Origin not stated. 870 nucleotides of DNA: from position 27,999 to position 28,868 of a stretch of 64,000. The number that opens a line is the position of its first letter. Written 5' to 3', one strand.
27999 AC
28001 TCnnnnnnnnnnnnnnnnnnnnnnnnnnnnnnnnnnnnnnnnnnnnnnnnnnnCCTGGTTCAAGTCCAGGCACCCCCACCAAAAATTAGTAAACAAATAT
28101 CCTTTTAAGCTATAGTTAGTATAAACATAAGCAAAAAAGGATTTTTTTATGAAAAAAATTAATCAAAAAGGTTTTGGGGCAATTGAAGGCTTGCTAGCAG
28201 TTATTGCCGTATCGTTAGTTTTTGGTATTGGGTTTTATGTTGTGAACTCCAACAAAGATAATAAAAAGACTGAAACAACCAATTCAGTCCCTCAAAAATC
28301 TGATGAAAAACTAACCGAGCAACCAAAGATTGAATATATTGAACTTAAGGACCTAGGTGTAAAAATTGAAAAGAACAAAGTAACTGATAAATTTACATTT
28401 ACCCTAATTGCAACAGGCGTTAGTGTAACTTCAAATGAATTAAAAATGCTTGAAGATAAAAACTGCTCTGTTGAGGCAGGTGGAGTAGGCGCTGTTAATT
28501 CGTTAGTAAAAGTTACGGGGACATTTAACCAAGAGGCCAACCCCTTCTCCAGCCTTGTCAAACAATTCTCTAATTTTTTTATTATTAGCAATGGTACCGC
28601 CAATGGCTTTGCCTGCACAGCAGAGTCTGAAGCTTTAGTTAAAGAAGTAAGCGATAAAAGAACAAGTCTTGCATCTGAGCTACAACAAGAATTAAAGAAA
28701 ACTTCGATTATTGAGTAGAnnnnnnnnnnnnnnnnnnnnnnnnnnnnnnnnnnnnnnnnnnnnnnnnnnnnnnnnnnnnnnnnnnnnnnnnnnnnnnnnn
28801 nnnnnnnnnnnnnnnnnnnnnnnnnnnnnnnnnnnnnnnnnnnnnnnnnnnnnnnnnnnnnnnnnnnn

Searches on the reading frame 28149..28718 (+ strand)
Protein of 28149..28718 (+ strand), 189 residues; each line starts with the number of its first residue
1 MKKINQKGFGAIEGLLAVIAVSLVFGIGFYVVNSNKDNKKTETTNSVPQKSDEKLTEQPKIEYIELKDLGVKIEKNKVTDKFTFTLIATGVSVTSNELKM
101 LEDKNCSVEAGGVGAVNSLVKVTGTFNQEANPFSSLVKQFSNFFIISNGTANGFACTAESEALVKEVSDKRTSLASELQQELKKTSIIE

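Call 3: search_protein_families(library=pfam, proteins=[window:28149-28718:+], max_evalue=0.01)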
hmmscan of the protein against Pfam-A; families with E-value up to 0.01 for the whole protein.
window:28149-28718:+ (189 aa): 0 families

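Call 4: search_protein_families(library=ncbifam, proteins=[window:28149-28718:+], max_evalue=0.01)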
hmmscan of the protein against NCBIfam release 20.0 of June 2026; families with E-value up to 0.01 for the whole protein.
window:28149-28718:+ (189 aa): 0 families

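Call 82: search_protein_families(library=pfam, proteins=[window:28149-28718:+], max_evalue=0.1)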
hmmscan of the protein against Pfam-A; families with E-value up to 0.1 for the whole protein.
window:28149-28718:+ (189 aa): 0 families
